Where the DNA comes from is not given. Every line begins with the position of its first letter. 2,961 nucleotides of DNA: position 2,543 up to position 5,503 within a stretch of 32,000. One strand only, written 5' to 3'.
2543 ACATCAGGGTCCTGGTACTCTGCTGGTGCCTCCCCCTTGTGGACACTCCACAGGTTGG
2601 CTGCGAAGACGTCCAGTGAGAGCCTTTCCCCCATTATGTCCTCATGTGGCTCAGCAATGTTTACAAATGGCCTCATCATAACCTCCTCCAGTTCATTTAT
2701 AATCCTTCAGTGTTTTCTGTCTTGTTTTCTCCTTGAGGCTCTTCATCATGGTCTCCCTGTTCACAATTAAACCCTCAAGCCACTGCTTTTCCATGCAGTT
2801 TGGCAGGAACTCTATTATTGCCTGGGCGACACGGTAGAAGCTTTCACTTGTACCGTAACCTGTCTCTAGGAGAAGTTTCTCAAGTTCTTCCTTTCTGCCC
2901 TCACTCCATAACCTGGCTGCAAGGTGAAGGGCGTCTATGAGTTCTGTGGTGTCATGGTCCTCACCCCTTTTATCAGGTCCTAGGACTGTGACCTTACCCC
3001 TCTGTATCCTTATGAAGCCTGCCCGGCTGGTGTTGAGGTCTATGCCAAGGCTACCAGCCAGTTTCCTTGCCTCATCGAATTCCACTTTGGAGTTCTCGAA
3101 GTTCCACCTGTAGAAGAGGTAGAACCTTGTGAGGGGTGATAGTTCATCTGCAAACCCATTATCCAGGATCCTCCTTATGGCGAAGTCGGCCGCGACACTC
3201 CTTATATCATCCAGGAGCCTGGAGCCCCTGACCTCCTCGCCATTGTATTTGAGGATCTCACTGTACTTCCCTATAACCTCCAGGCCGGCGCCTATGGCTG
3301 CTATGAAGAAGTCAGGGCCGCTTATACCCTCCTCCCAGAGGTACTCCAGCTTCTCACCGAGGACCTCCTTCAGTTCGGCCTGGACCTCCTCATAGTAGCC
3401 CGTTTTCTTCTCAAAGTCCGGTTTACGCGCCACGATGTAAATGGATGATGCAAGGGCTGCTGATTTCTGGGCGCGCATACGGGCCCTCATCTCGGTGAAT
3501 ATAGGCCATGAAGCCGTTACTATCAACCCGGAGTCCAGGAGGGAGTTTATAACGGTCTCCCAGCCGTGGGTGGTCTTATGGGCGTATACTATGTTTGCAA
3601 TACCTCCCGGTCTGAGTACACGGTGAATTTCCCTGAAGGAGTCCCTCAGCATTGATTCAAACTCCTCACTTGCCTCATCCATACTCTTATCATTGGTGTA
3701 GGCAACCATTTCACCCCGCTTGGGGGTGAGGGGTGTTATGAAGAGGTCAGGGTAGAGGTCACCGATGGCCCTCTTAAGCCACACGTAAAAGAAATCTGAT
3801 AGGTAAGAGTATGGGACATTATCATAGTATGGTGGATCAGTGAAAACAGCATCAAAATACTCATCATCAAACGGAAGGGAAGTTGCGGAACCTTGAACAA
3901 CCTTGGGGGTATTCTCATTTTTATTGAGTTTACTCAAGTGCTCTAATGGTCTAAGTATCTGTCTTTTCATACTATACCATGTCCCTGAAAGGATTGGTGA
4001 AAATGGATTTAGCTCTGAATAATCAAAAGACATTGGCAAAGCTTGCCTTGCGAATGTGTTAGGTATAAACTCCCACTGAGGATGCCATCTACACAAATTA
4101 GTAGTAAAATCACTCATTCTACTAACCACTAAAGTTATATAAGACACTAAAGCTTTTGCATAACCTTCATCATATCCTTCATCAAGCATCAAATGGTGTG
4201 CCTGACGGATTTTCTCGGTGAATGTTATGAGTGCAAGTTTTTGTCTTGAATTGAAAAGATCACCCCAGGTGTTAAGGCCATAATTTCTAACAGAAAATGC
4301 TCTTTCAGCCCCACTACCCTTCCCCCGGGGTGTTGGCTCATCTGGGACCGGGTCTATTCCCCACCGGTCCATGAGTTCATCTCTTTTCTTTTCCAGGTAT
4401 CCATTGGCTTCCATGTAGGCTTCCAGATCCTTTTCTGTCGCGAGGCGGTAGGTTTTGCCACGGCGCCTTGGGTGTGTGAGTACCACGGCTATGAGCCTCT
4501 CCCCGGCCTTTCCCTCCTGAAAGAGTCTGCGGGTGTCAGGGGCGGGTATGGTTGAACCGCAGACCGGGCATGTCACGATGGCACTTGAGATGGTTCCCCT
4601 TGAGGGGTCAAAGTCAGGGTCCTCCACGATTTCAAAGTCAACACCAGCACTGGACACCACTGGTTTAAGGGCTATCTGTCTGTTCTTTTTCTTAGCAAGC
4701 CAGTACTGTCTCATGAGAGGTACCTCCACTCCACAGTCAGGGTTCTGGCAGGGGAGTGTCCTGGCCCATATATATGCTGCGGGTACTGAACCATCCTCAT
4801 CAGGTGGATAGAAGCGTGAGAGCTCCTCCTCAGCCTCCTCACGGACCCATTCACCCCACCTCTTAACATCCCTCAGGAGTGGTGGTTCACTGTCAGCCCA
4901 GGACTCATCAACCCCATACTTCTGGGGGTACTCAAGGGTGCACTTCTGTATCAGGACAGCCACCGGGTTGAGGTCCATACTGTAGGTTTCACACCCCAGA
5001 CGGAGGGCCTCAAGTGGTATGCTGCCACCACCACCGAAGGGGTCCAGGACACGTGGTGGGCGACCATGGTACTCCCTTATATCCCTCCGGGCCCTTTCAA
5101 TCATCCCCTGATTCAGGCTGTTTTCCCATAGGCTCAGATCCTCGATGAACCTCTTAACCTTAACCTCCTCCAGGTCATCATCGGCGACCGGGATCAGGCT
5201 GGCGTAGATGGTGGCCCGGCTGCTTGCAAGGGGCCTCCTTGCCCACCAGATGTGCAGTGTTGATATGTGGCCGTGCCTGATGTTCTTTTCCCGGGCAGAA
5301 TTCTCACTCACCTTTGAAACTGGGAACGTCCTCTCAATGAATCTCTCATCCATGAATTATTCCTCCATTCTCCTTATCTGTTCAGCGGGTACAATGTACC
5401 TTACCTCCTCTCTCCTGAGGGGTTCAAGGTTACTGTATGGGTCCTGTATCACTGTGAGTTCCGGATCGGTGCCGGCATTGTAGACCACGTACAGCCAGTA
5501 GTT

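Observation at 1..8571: DUF499 ATPase, DUF1156 methyltransferase and SNF2/PD-(D/E)xK helicase-nuclease operon: a methylation-linked defence-type system with unknown mechanism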

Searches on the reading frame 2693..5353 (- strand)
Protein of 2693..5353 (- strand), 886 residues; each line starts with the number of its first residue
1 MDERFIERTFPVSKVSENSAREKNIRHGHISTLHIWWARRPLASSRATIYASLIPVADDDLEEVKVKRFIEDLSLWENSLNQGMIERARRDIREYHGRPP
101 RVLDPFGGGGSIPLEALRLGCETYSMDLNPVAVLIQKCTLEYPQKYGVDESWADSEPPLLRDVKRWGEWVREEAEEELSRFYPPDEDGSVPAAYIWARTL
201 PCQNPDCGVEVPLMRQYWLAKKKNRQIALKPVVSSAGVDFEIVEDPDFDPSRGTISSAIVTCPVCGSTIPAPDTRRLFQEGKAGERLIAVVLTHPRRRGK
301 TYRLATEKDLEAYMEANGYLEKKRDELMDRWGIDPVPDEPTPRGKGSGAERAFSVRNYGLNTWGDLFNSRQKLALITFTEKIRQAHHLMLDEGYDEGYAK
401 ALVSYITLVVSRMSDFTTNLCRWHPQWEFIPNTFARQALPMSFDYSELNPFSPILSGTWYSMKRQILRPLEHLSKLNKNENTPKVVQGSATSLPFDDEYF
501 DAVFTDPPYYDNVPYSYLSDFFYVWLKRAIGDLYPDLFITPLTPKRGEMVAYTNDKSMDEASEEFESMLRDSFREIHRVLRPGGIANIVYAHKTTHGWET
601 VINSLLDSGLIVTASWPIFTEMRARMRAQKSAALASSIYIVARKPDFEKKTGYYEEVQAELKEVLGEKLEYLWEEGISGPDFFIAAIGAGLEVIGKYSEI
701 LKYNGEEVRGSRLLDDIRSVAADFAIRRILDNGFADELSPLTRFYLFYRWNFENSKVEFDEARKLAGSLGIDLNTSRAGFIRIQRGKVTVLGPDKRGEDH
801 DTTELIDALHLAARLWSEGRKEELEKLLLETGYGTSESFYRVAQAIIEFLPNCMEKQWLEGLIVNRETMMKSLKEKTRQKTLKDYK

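Call 8: search_protein_families(library=pfam, proteins=[window:2693-5353:-], max_evalue=0.01)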
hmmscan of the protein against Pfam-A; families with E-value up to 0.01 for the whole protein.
window:2693-5353:- (886 aa): 6 families
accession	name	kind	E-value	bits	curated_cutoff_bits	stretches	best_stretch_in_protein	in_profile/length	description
PF06634.17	DUF1156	-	2.8e-22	79.1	24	1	10-60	2-53/73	Protein of unknown function (DUF1156)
PF08241.18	Methyltransf_11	-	3.8e-08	34.3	21.2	1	475-504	36-65/95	Methyltransferase domain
PF03602.21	Cons_hypoth95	-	7.2e-06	26.2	24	0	471-512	82-126/182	Conserved hypothetical protein 95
PF01555.25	N6_N4_Mtase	-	1.2e-05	25.8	26.7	1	501-622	2-83/221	DNA methylase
PF13649.12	Methyltransf_25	-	0.00022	22.3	27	0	475-505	39-70/97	Methyltransferase domain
PF01170.24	UPF0020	-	0.002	18.3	22.3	0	101-124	31-54/197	RMKL-like, methyltransferase domain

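Call 9: search_protein_families(library=padloc, proteins=[window:2693-5353:-], max_evalue=0.01)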
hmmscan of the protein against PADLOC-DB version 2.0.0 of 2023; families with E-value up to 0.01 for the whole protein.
window:2693-5353:- (886 aa): 22 families
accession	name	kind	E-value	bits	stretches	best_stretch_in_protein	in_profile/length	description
PDLC00661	HmaB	-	3e-129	430.5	1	4-801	9-880/973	DNA-adenine methylase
PDLC00660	HmaB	-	1.3e-123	411.9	1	4-803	10-876/967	DNA-adenine methylase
PDLC03233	MTase_II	-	6.8e-70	234.5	1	13-667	42-666/731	Type II methyltransferase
PDLC03352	MTase_II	-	1.8e-55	186.3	3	303-533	365-599/1023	Type II methyltransferase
PDLC02189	DUF1156_MTase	-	2.8e-46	156.2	3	294-672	376-705/944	-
PDLC03314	MTase_II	-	3e-28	96.4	3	500-672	547-705/944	Type II methyltransferase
PDLC02541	PglX|PglXI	-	9.8e-13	45.1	1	461-655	455-633/919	PglXI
PDLC03319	MTase_II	-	2.6e-12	44.3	2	473-608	265-386/503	Type II methyltransferase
PDLC04134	mad2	-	8.6e-12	42.6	2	476-610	335-418/492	mads_2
PDLC03312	MTase_II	-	1.5e-09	34.2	1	479-601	1107-1219/1344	Type II methyltransferase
PDLC03367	MTase_II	-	2.4e-06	24.2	1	102-144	45-87/633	Type II methyltransferase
PDLC03346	MTase_II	-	3.9e-06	22.9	1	490-618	598-710/1068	Type II methyltransferase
PDLC03380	MTase_II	-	4.1e-06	24.2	0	470-527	233-290/393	Type II methyltransferase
PDLC03322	MTase_II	-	1.2e-05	22.4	1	101-138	67-104/446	Type II methyltransferase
PDLC03325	MTase_II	-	1.9e-05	21.6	0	102-143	95-136/426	Type II methyltransferase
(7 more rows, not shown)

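Call 18: find_encoding_contigs(protein=window:2693-5353:-, flank=10000, max_places=6)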
Protein window:2693-5353:- (886 aa): 1 contig read that carries it; 1 place shown.
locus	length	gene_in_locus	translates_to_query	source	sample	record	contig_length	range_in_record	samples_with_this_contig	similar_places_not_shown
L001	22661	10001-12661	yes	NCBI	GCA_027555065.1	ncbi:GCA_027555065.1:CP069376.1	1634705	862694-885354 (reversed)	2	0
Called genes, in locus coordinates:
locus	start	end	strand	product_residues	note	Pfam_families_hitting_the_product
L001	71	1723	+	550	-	PF14716:HHH_8, PF14520:HHH_5, PF14792:DNA_pol_B_palm (weak), PF14791:DNA_pol_B_thumb, PF02811:PHP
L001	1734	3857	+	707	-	PF00072:Response_reg, PF13506:Glyco_transf_21, PF00535:Glycos_transf_2, PF10111:Glyco_tranf_2_2, PF13641:Glyco_tranf_2_3, PF13632:Glyco_trans_2_3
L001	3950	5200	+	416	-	PF12895:ANAPC3 (faint), PF13181:TPR_8 (faint), PF14559:TPR_19, PF23914:TPR_CcmH_CycH, PF13424:TPR_12 (weak), PF13371:TPR_9 (weak), PF13432:TPR_16 (weak), PF00515:TPR_1 (weak), +11 more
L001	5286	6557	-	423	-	PF00324:AA_permease, PF13520:AA_permease_2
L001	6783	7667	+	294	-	PF00176:SNF2-rel_dom, PF04851:ResIII, PF00270:DEAD, PF09848:SLFN-g3_helicase (weak)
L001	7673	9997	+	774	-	PF00271:Helicase_C, PF13020:NOV_C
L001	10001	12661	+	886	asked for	PF06634:DUF1156, PF03602:Cons_hypoth95 (faint), PF01555:N6_N4_Mtase (faint), PF08241:Methyltransf_11 (faint)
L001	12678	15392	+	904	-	PF04465:DUF499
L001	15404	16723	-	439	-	-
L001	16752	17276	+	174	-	PF12773:DZR (weak), PF13240:Zn_Ribbon_1, PF01906:YbjQ_1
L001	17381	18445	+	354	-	PF09376:NurA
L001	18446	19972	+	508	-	PF01580:FtsK_SpoIIIE (faint), PF01935:DUF87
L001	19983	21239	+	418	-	PF00149:Metallophos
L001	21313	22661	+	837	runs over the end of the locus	PF13175:AAA_15 (weak), PF13476:AAA_23, PF12128:DUF3584 (weak), PF24161:CCDC39 (faint), PF04513:Baculo_PEP_C (faint), PF28422:CCDC89 (weak)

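Call 19: find_related_loci(query=window:2693-5353:-, collection=genome_contigs, flank=10000)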
Query window:2693-5353:- (886 aa) in genome_contigs; peptide patterns used: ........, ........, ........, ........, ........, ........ (x = any residue, [..] = any of these).
123 stretches matched a pattern; 23 encode a relative of the query (tblastn E <= 1e-3); 23 distinct loci.
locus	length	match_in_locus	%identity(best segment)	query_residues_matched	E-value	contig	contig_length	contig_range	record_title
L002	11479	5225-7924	58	1-882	0e+0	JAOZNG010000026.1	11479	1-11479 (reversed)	MAG: archaeon isolate GMC4.concoct.133_sub GMC4_7858_length_11479_cov_7.435662, whole genome shotgun sequence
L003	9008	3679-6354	57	2-867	0e+0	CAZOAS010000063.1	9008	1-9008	MAG TPA_asm: uncultured Fervidobacterium sp. isolate binchicken_co170_48 genome assembly, contig: NODE_2420_length_9008_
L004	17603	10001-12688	54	2-882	0e+0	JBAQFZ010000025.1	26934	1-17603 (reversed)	MAG: Halobacteriota archaeon isolate MFD06995_ilm_asm_bin17 k127_240647, whole genome shotgun sequence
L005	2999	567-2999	58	1-796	0e+0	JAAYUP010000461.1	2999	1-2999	MAG: Candidatus Atribacter alterifermentans isolate AS27yjCOA_164 188028_AS27, whole genome shotgun sequence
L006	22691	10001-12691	53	2-885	0e+0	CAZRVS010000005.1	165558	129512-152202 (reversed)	MAG TPA_asm: uncultured Candidatus Bathyarchaeia archaeon isolate SRP323688_co1_270 genome assembly, contig: NODE_175_le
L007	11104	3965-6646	54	5-882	0e+0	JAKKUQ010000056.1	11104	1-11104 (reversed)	MAG: Thermosediminibacteraceae bacterium isolate bin 27 NODE_477_length_11104_cov_15.986334, whole genome shotgun sequen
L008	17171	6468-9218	51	5-882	0e+0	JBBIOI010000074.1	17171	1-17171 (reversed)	MAG: Deltaproteobacteria bacterium isolate TCS170221_bin_276 NODE_2796_length_17171_cov_2.91035, whole genome shotgun se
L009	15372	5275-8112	53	2-875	0e+0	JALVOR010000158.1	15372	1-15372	MAG: Anaerolineales bacterium isolate A3_metabat1_scaf2bin.002 A3_NODE_2350_length_15372_cov_2.409774, whole genome shot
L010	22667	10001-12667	51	2-879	0e+0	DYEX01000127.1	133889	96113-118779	MAG TPA_asm: Desulfovirgula sp. isolate Tomsk_3_55_126 Tomsk_k141_42955, whole genome shotgun sequence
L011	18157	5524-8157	54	5-872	0e+0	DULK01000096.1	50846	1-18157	MAG TPA_asm: Syntrophomonadaceae bacterium isolate AS04akNAM_112 64761_AS04, whole genome shotgun sequence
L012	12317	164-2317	56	188-882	0e+0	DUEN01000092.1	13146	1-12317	MAG TPA_asm: Caldilineae bacterium isolate J4 Contig92, whole genome shotgun sequence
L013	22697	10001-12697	61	1-885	0e+0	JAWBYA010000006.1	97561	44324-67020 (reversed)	MAG: Sulfolobales archaeon isolate JZ-1_201901_bins_11 JZ-1_201901_bins_11_scaffold_6, whole genome shotgun sequence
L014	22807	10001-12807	62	4-878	0e+0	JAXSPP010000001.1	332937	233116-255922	MAG: Candidatus Pampinifervens sinense isolate ZZQ_201901_bin_7 ZZQ_201901_bins_7_scaffold_1, whole genome shotgun seque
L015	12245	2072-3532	58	2-476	5e-179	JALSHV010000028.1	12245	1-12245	MAG: Aquificaceae bacterium isolate 354-166_metabat1_scaf2bin.127 354-166_scaffold_5174_c1, whole genome shotgun sequenc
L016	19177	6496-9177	55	3-882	0e+0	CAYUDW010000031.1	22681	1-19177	MAG TPA_asm: uncultured candidatus Brocadiaceae bacterium isolate SRP068000_co1_552 genome assembly, contig: NODE_2904_l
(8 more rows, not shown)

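Call 34: find_homologous_proteins(query=window:2693-5353:-, max_evalue=1e-50)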
Query window:2693-5353:- (886 aa): 7992 proteins with E <= 1e-50 among 8000 candidates; the best 120 are listed.
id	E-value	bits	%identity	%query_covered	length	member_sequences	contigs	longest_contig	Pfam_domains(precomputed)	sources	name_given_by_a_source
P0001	0.0e+0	1847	89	100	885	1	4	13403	PF03602.22,PF06634.18,PF08241.19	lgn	-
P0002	0.0e+0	1844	89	100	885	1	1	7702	PF03602.22,PF06634.18,PF08241.19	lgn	-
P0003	0.0e+0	1842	91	100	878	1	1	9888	PF06634.18,PF08241.19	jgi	-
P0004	0.0e+0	1842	89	100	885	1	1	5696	PF06634.18,PF08241.19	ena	-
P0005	0.0e+0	1807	88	100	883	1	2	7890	PF03602.22,PF06634.18,PF08241.19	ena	-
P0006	0.0e+0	1806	88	100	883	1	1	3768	PF03602.22,PF06634.18,PF08241.19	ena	-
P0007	0.0e+0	1805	87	100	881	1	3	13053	PF03602.22,PF06634.18,PF08241.19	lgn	-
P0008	0.0e+0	1799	87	100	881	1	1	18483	PF03602.22,PF06634.18,PF08241.19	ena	-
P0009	0.0e+0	1792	87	100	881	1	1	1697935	PF03602.22,PF06634.18,PF08241.19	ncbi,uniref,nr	ncbi:DUF1156 domain-containing protein [Methanothermobacter sp. THM-2]|uniref:DUF1156 domain-contain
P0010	0.0e+0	1776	86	100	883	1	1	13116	PF03602.22,PF06634.18,PF08241.19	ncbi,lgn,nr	ncbi:MAG: DUF1156 domain-containing protein [Methanothermobacter sp.]|nr:DUF1156 domain-containing p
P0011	0.0e+0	1712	84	100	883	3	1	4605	PF06634.18,PF08241.19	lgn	-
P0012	0.0e+0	1692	83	100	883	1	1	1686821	PF06634.18,PF08241.19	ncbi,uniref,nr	ncbi:DUF1156 domain-containing protein [Methanothermobacter sp. DP]|uniref:DUF1156 domain-containing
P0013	0.0e+0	1683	83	100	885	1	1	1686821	PF06634.18,PF08241.19,PF01555.25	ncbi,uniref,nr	ncbi:DUF1156 domain-containing protein [Methanothermobacter sp. DP]|uniref:DUF1156 domain-containing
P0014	0.0e+0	1680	83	100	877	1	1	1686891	PF03602.22,PF06634.18,PF08241.19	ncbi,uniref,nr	ncbi:putative DNA methylase {ECO:0000313/EMBL:ADL57687,1} [Methanothermobacter wolfeii]|uniref:DUF11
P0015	0.0e+0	1677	83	100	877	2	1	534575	PF03602.22,PF06634.18,PF08241.19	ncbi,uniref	ncbi:DUF1156 domain-containing protein [Methanothermobacter wolfeii]|uniref:DUF1156 domain-containin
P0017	0.0e+0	1656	82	100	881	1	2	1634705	PF06634.18,PF08241.19,PF01555.25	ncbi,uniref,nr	ncbi:DUF1156 domain-containing protein [Methanothermobacter marburgensis]|uniref:Predicted DNA methy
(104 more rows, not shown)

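Call 35: find_encoding_contigs(protein=P0017, flank=10000, max_places=3)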
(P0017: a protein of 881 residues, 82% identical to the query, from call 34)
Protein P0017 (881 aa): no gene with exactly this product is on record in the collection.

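Call 36: find_encoding_contigs(protein=P0009, flank=10000, max_places=3)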
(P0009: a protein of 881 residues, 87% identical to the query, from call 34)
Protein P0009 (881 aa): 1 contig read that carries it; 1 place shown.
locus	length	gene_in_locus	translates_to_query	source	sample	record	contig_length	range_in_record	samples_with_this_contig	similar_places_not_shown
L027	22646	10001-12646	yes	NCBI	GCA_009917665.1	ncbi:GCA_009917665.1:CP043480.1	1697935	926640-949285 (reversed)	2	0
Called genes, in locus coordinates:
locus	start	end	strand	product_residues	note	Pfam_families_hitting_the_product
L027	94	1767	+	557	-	PF14716:HHH_8, PF00633:HHH (faint), PF14520:HHH_5, PF14792:DNA_pol_B_palm (weak), PF14791:DNA_pol_B_thumb, PF02811:PHP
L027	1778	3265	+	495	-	PF00072:Response_reg, PF13506:Glyco_transf_21, PF13641:Glyco_tranf_2_3, PF00535:Glycos_transf_2, PF10111:Glyco_tranf_2_2 (weak)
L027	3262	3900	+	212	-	PF13632:Glyco_trans_2_3, PF13641:Glyco_tranf_2_3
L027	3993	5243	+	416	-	PF12895:ANAPC3 (faint), PF13181:TPR_8 (faint), PF14559:TPR_19, PF23914:TPR_CcmH_CycH, PF13424:TPR_12 (weak), PF13371:TPR_9 (weak), PF13432:TPR_16 (weak), PF00515:TPR_1 (weak), +11 more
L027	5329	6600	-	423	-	PF00324:AA_permease, PF13520:AA_permease_2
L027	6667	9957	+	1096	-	PF00176:SNF2-rel_dom, PF00270:DEAD, PF04851:ResIII, PF00271:Helicase_C, PF13020:NOV_C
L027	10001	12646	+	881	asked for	PF06634:DUF1156, PF03602:Cons_hypoth95 (faint), PF08241:Methyltransf_11 (faint)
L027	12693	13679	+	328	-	PF04465:DUF499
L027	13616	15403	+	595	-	-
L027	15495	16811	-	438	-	-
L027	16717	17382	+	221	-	PF12773:DZR (weak), PF13240:Zn_Ribbon_1, PF01906:YbjQ_1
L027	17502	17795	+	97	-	-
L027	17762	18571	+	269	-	PF09376:NurA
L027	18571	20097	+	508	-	PF01935:DUF87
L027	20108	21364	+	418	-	PF00149:Metallophos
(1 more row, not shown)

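Call 37: find_encoding_contigs(protein=P0014, flank=10000, max_places=3)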
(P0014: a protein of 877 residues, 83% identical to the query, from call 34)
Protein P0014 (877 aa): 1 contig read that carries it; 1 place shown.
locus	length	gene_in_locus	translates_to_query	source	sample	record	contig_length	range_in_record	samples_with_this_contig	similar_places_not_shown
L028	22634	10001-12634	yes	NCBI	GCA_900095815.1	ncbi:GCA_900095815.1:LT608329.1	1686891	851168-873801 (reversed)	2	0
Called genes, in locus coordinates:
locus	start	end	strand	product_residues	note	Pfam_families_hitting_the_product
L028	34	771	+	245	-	PF01884:PcrB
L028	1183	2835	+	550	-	PF14716:HHH_8, PF00633:HHH (faint), PF14520:HHH_5, PF14792:DNA_pol_B_palm (weak), PF14791:DNA_pol_B_thumb, PF02811:PHP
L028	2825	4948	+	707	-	PF00072:Response_reg, PF13506:Glyco_transf_21, PF00535:Glycos_transf_2, PF10111:Glyco_tranf_2_2, PF13641:Glyco_tranf_2_3, PF13632:Glyco_trans_2_3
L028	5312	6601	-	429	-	PF00324:AA_permease, PF13520:AA_permease_2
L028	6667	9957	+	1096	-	PF00176:SNF2-rel_dom, PF00270:DEAD, PF04851:ResIII, PF13245:AAA_19 (faint), PF00271:Helicase_C, PF13020:NOV_C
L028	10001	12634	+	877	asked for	PF06634:DUF1156, PF03602:Cons_hypoth95 (faint), PF08241:Methyltransf_11 (faint)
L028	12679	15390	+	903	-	PF04465:DUF499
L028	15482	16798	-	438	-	-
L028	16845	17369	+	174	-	PF12773:DZR (weak), PF13240:Zn_Ribbon_1, PF01906:YbjQ_1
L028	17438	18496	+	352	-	PF09376:NurA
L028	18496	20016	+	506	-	PF01935:DUF87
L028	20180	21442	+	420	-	PF00149:Metallophos, PF12850:Metallophos_2 (weak)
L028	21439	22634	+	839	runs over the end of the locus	PF13175:AAA_15, PF13476:AAA_23 (faint), PF13555:AAA_29 (weak), PF10046:BLOC1_2 (faint), PF13166:AAA_13 (faint), PF24161:CCDC39 (faint), PF19220:Rod_CreS (faint), PF27605:ODF2_C (weak), +5 more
